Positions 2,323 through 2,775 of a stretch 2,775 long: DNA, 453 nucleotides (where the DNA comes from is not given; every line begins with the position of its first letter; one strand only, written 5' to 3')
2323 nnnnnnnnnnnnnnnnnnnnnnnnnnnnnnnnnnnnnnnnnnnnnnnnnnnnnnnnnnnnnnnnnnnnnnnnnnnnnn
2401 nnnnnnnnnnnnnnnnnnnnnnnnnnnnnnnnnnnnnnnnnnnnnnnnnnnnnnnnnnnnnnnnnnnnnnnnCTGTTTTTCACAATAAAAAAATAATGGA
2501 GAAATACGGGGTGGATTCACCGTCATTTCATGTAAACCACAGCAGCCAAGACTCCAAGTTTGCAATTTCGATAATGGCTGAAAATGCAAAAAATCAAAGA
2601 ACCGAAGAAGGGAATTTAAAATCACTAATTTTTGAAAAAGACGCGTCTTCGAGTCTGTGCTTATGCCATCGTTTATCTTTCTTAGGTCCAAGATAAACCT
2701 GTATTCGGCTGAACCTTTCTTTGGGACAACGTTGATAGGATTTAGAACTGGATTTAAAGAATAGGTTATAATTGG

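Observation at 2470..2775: Degenerate reverse-transcriptase relic in an open frame at the right edge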

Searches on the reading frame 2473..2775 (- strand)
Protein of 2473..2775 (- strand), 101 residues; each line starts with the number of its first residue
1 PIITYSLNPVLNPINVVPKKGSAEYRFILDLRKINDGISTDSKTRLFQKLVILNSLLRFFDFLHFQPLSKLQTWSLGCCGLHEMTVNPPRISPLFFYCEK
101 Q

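Call 4: search_protein_families(library=pfam, proteins=[window:2473-2775:-], max_evalue=10)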
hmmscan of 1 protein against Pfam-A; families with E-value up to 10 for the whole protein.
seq(101 aa): 1 family
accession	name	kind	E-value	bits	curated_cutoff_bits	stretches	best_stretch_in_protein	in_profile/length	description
PF17091.10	Inovirus_G7P_1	-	0.21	12.1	27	1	73-81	9-17/38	Inovirus G7P protein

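Call 11: find_homologous_proteins(query=window:2473-2775:-, max_evalue=10)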
Query seq(101 aa): no candidate shares three 5-residue words with the query. No homologue found.

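Call 12: search_solved_structures(query=window:2473-2775:-, max_evalue=10, show_alignments=3)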
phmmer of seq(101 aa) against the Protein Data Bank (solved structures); distinct sequences matched with E-value up to 10: 0.

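Call 29: search_protein_representatives(protein=window:2473-2775:-)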
Query: 101 residues. Proteins with E-value up to 0.001 (for the whole library): 4; up to 1e-10: 0; up to 1e-30: 0. The best 4 are listed.
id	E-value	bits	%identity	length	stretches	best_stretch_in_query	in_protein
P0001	2.1e-10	56.8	71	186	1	2-50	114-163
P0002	1.1e-07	48.1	63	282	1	2-42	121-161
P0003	2.4e-07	47.0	67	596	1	4-49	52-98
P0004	1.1e-05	41.7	69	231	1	8-42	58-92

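Call 31: find_encoding_contigs(protein=P0003, flank=10000, max_places=6)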
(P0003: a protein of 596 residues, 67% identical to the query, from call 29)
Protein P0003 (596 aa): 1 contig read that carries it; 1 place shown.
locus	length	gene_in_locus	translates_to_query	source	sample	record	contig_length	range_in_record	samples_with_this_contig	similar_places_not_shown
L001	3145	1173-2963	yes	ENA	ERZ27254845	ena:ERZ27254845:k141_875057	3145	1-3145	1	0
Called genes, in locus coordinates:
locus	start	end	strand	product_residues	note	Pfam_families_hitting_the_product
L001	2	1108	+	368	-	?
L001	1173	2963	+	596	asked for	PF00078:RVT_1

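Call 32: list_cluster_members(proteins=[P0001, P0002, P0003, P0004])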
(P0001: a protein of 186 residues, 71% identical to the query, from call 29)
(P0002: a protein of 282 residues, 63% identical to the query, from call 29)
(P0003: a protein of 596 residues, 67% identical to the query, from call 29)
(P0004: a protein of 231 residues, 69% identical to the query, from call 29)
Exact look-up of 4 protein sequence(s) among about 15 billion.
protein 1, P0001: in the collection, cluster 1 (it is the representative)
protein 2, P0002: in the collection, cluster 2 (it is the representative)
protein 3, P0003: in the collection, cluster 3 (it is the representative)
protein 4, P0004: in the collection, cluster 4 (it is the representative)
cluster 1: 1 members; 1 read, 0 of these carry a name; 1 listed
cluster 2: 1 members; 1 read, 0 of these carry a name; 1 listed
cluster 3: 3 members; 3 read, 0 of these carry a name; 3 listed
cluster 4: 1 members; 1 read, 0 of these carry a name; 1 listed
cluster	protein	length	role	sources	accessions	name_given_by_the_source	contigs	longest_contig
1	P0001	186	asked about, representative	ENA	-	-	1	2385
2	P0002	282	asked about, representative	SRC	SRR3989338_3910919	-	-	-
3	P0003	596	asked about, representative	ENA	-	-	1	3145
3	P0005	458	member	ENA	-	-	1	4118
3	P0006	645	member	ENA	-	-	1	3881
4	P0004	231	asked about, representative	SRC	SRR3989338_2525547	-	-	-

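Call 33: find_encoding_contigs(protein=P0006, flank=10000)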
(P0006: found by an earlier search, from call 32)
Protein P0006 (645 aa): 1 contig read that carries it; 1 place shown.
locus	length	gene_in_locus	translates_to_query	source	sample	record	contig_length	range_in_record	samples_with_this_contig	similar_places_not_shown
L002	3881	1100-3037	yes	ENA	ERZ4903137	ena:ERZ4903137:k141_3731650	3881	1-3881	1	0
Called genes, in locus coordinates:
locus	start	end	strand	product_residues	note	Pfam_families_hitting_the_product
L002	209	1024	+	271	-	-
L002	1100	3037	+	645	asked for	PF00078:RVT_1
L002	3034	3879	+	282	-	?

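Call 34: find_encoding_contigs(protein=P0005, flank=10000)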
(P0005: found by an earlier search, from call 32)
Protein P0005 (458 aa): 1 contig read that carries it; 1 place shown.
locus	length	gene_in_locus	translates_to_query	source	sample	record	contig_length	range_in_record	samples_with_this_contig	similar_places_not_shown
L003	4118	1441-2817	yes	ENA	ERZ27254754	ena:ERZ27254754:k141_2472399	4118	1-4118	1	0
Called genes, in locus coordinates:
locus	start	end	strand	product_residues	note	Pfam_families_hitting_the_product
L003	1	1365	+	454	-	?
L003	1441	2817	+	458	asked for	PF00078:RVT_1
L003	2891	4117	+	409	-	?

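Call 35: find_encoding_contigs(protein=P0001, flank=10000)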
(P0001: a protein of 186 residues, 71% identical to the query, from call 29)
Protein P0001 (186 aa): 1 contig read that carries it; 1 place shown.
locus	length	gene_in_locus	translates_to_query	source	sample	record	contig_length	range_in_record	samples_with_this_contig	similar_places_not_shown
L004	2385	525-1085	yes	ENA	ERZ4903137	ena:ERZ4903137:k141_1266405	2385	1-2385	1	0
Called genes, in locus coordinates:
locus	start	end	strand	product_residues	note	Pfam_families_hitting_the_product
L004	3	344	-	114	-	?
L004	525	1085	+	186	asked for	-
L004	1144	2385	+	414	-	?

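Call 42: search_protein_families(library=pfam, proteins=[L002:1031-3034:+, L003:451-1362:+], max_evalue=1)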
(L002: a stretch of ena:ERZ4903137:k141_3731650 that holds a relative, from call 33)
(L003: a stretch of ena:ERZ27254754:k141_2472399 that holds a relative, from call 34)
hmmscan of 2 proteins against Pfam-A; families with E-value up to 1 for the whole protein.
L002:1031-3034:+ (668 aa): 3 families
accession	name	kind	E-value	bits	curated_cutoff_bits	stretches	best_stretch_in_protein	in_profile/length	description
PF00078.32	RVT_1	-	9.5e-20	71.6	29.6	1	135-297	1-203/205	Reverse transcriptase (RNA-dependent DNA polymerase)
PF05869.16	Dam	-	7e-05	23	28.1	1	532-622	11-104/169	DNA N-6-adenine-methyltransferase (Dam)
PF13456.12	RVT_3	-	0.16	12.4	21.6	1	436-529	34-121/123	Reverse transcriptase-like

L003:451-1362:+ (304 aa): 1 family
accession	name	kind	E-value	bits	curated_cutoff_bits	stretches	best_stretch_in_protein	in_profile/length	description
PF09779.14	Ima1_N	-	0.33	12.3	28.9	1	5-141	14-124/132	Ima1 N-terminal domain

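Call 43: search_solved_structures(query=L002:1031-3034:+, max_evalue=0.01)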
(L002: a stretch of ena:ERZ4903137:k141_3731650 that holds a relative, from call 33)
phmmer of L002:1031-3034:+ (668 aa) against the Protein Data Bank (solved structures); distinct sequences matched with E-value up to 0.01: 19.
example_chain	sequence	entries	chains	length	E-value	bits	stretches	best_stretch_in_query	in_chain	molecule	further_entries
4ol8_A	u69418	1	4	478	6.6e-19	70.8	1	101-301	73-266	Reverse transcriptase/ribonuclease H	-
7q5b_A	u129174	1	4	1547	4.7e-18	68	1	101-301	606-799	Transposon Ty3-G Gag-Pol polyprotein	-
8r0s_A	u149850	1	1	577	4e-15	58.3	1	93-304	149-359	Enzymatic polyprotein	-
7o0h_A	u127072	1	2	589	1.3e-12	50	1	94-299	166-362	Pr125Pol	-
7o0g_A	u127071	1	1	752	1.5e-12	49.8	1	94-299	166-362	Pr125Pol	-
7o24_A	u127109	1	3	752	1.5e-12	49.8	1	94-299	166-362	Pr125Pol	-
7kse_A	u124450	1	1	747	5.9e-11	44.5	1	105-297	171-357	Peptidase A9/Reverse transcriptase/RNase H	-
7ksf_A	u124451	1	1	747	1.1e-10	43.6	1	105-297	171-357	Protease/Reverse transcriptase/ribonuclease H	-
1d1u_A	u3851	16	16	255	1.2e-10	43.5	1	100-299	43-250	PROTEIN (REVERSE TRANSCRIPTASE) | Reverse Transcriptase | Reverse transcriptase domain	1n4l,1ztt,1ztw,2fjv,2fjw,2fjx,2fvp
1i6j_A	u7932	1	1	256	1.2e-10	43.5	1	100-299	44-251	REVERSE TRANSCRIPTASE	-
7uyn_A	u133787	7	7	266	1.2e-10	43.5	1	100-299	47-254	reverse transcriptase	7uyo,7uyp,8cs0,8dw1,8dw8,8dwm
1d0e_A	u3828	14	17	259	1.2e-10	43.5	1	100-299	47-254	REVERSE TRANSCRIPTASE | Gag-Pol polyprotein | reverse transcriptase catalytic fragment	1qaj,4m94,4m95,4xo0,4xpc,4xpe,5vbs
1mml_A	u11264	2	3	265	1.8e-10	42.9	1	100-298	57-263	MMLV REVERSE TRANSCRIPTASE | REVERSE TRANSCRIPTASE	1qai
4hkq_A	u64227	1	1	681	3.7e-10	41.9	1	100-299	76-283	Reverse transcriptase/ribonuclease H p80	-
8wus_E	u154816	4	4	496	4.1e-10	41.7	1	100-299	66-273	Gag-Pol polyprotein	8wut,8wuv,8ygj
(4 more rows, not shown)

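Call 44: find_homologous_proteins(query=P0006, max_evalue=1e-20)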
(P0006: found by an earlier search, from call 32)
Query P0006 (645 aa): 115 proteins with E <= 1e-20 among 8000 candidates.
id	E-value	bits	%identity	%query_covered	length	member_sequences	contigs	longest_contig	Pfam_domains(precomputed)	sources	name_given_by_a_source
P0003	0.0e+0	1332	98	93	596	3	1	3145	PF00078.33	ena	-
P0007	0.0e+0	1046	71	100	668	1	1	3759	PF00078.33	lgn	-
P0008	2.2e-241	821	59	98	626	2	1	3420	PF00078.33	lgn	-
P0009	2.3e-240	817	58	98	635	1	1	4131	PF00078.33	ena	-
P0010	6.7e-194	664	49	95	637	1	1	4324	PF00078.33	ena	-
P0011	4.7e-173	595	46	98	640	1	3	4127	PF00078.33,PF05869.17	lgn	-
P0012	5.4e-124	433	48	68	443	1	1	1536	PF00078.33,PF05869.17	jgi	jgi:hypothetical protein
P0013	1.9e-99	352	47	57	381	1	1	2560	PF00078.33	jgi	-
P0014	3.9e-65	239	31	88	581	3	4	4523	PF00078.33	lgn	-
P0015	7.9e-65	238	32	88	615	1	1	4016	PF00078.33,PF05869.17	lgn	-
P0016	8.8e-63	231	30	90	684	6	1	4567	PF00078.33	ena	-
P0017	1.2e-61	227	31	89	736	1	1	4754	PF00078.33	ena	-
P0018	1.4e-61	227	29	97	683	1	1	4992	PF00078.33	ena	-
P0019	6.0e-61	225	30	96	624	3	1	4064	PF00078.33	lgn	-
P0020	3.6e-60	222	32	86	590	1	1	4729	PF00078.33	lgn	-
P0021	8.3e-60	221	28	98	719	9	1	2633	PF00078.33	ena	-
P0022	2.7e-59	219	29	89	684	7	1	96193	PF00078.33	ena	-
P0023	9.0e-59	218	29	99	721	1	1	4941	PF00078.33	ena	-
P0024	1.0e-58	217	28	89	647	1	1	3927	PF00078.33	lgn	-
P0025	7.9e-58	214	29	89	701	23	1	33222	PF00078.33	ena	-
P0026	1.6e-57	213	29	85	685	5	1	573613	PF00078.33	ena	-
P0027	1.3e-56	210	28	90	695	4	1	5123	PF00078.33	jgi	-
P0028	1.6e-56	210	29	90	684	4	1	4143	PF00078.33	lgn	-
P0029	2.7e-56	209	29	89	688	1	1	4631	PF00078.33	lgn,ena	-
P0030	3.1e-56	209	30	89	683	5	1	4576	PF00078.33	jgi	jgi:hypothetical protein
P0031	3.7e-56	209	28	89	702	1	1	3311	PF00078.33,PF05869.17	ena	-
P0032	5.3e-56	208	28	89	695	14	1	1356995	PF00078.33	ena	-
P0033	7.7e-56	208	29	90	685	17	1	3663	PF00078.33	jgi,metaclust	metaclust:\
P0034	9.8e-56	207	28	94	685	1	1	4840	PF00078.33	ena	-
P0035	1.0e-55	207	30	83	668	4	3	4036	PF00078.33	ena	-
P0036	1.6e-55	207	29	96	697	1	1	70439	PF00078.33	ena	-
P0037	1.6e-55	207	29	93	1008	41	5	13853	PF00078.33,PF10500.15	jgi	jgi:hypothetical protein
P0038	3.8e-55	206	29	89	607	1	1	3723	PF00078.33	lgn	-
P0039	8.3e-55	204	29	83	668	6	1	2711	PF00078.33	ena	-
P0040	1.7e-54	203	30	96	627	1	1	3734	PF00078.33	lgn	-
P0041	1.9e-54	203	32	80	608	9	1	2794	PF00078.33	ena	-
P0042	3.8e-54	202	29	88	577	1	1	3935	PF00078.33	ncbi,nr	ncbi:hypothetical protein O3G_MSEX000234 [Manduca sexta]|nr:hypothetical protein O3G_MSEX000234 [Man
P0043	8.3e-54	201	30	89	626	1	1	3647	PF00078.33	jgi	-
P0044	3.0e-53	199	29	82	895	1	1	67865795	PF00078.33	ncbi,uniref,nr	ncbi:uncharacterized protein LOC125384396 [Haliotis rufescens]|uniref:uncharacterized protein LOC125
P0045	2.0e-51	193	28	83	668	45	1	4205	PF00078.33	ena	-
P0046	4.2e-51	192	30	89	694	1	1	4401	PF00078.33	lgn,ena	-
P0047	4.5e-51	192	28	81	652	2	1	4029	PF00078.33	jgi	-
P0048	1.5e-49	187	28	87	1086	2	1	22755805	PF00078.33,PF17917.8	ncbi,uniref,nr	ncbi:hypothetical protein MSG28_007454 [Choristoneura fumiferana]|uniref:Uncharacterized protein n=1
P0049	5.4e-48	182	29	80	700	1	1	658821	PF00078.33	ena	-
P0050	6.0e-47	178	27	95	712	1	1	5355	PF00078.33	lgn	-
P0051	1.0e-46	178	27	92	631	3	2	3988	PF00078.33,PF05869.17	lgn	-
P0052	1.2e-46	177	28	91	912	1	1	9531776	PF00078.33,PF17917.8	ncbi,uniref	ncbi:uncharacterized protein LOC134659432 [Cydia amplana]|uniref:uncharacterized protein LOC13465943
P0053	2.2e-46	177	29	81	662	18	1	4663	PF00078.33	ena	-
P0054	2.6e-46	176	29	82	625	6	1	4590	PF00078.33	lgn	-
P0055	5.2e-46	175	28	75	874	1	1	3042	PF00078.33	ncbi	-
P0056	8.2e-46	175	29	82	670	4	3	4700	PF12237.14,PF00078.33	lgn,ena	-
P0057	1.7e-45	174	28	79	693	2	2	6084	PF00078.33,PF17919.8,PF17917.8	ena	-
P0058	4.4e-45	172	26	83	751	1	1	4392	PF00078.33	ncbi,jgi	jgi:hypothetical protein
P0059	3.8e-44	169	29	76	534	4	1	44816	PF00078.33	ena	-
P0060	7.4e-44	168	30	72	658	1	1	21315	PF00078.33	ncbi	-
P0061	7.9e-44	168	29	73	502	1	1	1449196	PF00078.33,PF05869.17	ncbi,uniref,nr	ncbi:uncharacterized protein LOC122504134 [Leptopilina heterotoma]|uniref:uncharacterized protein LO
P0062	9.5e-44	168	31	65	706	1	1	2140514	PF00078.33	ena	-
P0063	1.0e-42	164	29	78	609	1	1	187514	PF00078.33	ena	-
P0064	1.9e-42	164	41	40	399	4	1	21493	PF00078.33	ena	-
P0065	2.1e-42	163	27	90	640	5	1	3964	PF00078.33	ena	-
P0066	4.5e-42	162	31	57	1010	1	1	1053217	PF00078.33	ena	-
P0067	5.6e-42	162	28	73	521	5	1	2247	PF00078.33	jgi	jgi:hypothetical protein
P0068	1.1e-41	161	27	89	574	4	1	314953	PF00078.33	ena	-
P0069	2.7e-41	160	27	79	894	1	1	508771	PF00078.33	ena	-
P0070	4.6e-41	159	27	95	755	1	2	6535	PF00078.33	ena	-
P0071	1.1e-40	158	27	89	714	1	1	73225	PF00078.33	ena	-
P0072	1.8e-40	157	25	89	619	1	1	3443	PF00078.33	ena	-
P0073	3.2e-40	156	26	86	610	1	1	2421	PF00078.33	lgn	-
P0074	6.3e-40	155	29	75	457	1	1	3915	PF00078.33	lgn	-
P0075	1.1e-39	155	28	80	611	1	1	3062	PF00078.33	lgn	-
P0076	1.4e-39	154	28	85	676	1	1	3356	PF00078.33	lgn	-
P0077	2.0e-39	154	27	89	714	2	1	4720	PF00078.33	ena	-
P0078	3.9e-39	153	28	69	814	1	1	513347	PF00078.33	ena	-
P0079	1.6e-38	151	26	88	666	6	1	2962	PF00078.33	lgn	-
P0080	1.6e-38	151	35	41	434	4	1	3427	PF00078.33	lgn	-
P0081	1.7e-38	151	29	63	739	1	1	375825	PF00078.33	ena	-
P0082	9.3e-38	148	31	59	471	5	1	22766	PF00078.33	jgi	jgi:hypothetical protein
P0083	2.0e-37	147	25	90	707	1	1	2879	PF00078.33,PF17917.8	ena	-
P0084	3.1e-37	146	34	32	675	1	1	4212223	PF00078.33,PF17917.8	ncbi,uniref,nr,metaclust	ncbi:uncharacterized protein [Sinocyclocheilus grahami]|uniref:uncharacterized protein n=1 Tax=Sinoc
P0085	5.2e-37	146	37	36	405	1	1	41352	PF00078.33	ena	-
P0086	1.3e-36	144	31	58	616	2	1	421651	PF00078.33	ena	-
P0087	1.4e-36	144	31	47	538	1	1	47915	PF00078.33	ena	-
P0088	2.7e-36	143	30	55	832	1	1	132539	PF00078.33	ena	-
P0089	3.0e-36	143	29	59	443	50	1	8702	PF00078.33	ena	-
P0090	6.1e-36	142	26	79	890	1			PF00078.33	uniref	uniref:SFRICE_006226 n=1 Tax=Spodoptera frugiperda TaxID=7108 RepID=A0A2H1W6Z8_SPOFR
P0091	1.2e-35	141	33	45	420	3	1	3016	PF00078.33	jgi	jgi:hypothetical protein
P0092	1.3e-35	141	31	55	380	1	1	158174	PF00078.33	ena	-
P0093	1.1e-34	138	32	50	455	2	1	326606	PF00078.33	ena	-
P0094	1.1e-34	138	33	45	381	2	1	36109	PF00078.33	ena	-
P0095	1.4e-34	138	29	66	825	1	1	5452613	PF00078.33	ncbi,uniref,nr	ncbi:uncharacterized protein LOC122502395 [Leptopilina heterotoma]|uniref:uncharacterized protein LO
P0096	1.7e-34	137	29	64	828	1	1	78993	PF00078.33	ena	-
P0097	4.2e-34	136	35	40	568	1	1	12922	PF00078.33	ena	-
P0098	4.4e-34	136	33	42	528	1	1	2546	PF00078.33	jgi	jgi:hypothetical protein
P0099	7.5e-34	135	25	87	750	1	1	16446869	PF00078.33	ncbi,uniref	ncbi:hypothetical protein ABMA28_004432 [Loxostege sticticalis]|uniref:Reverse transcriptase domain-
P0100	1.3e-33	134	31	43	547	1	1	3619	PF00078.33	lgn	-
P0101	8.5e-33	132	31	50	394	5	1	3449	PF00078.33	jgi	jgi:hypothetical protein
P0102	8.9e-33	132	37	31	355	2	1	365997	PF00078.33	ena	-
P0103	1.4e-32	131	24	92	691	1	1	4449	PF00078.33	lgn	-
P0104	3.1e-32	130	30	50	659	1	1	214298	PF00078.33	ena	-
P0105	4.7e-32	129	31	51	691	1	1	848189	PF00078.33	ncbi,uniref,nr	ncbi:uncharacterized protein LOC114534197 [Dendronephthya gigantea]|uniref:uncharacterized protein L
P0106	1.0e-31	128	32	45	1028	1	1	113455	PF00078.33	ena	-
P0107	1.5e-31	128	41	28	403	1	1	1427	PF00078.33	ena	-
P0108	4.3e-31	126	27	65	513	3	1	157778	PF00078.33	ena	-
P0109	5.1e-31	126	35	32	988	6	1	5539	PF00078.33,PF13495.13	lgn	-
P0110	3.5e-30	123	25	69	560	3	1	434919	PF00078.33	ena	-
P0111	9.5e-30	122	23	84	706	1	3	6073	PF00078.33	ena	-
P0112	4.9e-28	116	45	22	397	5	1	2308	PF00078.33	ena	-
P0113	9.3e-28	115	25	69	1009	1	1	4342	PF00078.33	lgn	-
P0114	3.4e-27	113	34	31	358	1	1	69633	PF00078.33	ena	-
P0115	7.8e-25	105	36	30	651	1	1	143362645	PF00078.33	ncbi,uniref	ncbi:uncharacterized protein [Eleutherodactylus coqui]|uniref:uncharacterized protein n=1 Tax=Eleuth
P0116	1.9e-24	104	29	62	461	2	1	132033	PF00078.33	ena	-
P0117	2.6e-24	104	32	40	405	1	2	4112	PF00078.33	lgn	-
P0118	8.8e-24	102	36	26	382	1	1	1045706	PF00078.33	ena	-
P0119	2.5e-23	100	37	27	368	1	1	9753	PF00078.33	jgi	-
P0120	1.8e-22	98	41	21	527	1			PF00078.33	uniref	uniref:ribonuclease H n=1 Tax=Sphenodon punctatus TaxID=8508 RepID=A0A8D0HV98_SPHPU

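Call 45: find_encoding_contigs(protein=P0007, flank=10000)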
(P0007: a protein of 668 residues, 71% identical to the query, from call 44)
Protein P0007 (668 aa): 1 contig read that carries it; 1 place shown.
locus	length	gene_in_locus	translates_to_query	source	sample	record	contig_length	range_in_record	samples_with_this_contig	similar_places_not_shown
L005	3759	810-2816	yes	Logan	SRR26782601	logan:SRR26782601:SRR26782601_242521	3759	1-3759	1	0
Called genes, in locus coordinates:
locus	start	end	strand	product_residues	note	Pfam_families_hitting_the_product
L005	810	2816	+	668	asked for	PF00078:RVT_1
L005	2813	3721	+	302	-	PF00589:Phage_integrase (weak)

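Call 46: find_encoding_contigs(protein=P0010, flank=10000)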
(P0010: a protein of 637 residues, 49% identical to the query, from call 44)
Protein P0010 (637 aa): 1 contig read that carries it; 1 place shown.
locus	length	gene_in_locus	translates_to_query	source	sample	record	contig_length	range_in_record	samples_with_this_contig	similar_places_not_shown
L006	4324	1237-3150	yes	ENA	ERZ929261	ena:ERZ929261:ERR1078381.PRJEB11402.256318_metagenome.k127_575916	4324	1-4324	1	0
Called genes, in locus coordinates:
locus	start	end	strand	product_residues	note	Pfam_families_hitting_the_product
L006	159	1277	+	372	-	-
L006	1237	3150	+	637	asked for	PF00078:RVT_1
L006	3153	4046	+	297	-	-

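Call 47: find_encoding_contigs(protein=P0011, flank=10000)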
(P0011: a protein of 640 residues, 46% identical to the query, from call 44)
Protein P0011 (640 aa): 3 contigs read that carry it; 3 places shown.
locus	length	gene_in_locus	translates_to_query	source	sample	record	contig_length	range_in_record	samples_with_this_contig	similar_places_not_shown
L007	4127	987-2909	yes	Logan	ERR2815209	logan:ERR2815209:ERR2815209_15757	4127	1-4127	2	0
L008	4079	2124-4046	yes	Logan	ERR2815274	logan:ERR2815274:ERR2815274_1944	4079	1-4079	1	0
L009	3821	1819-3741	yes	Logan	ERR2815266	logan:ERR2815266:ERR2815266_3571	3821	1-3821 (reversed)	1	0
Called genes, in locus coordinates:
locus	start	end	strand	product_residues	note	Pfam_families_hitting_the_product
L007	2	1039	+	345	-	?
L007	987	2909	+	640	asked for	PF00078:RVT_1, PF05869:Dam (weak)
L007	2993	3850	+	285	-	PF00589:Phage_integrase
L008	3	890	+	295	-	?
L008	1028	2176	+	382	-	-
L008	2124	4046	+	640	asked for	PF00078:RVT_1, PF05869:Dam (weak)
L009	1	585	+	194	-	?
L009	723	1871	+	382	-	-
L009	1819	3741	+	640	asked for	PF00078:RVT_1, PF05869:Dam (weak)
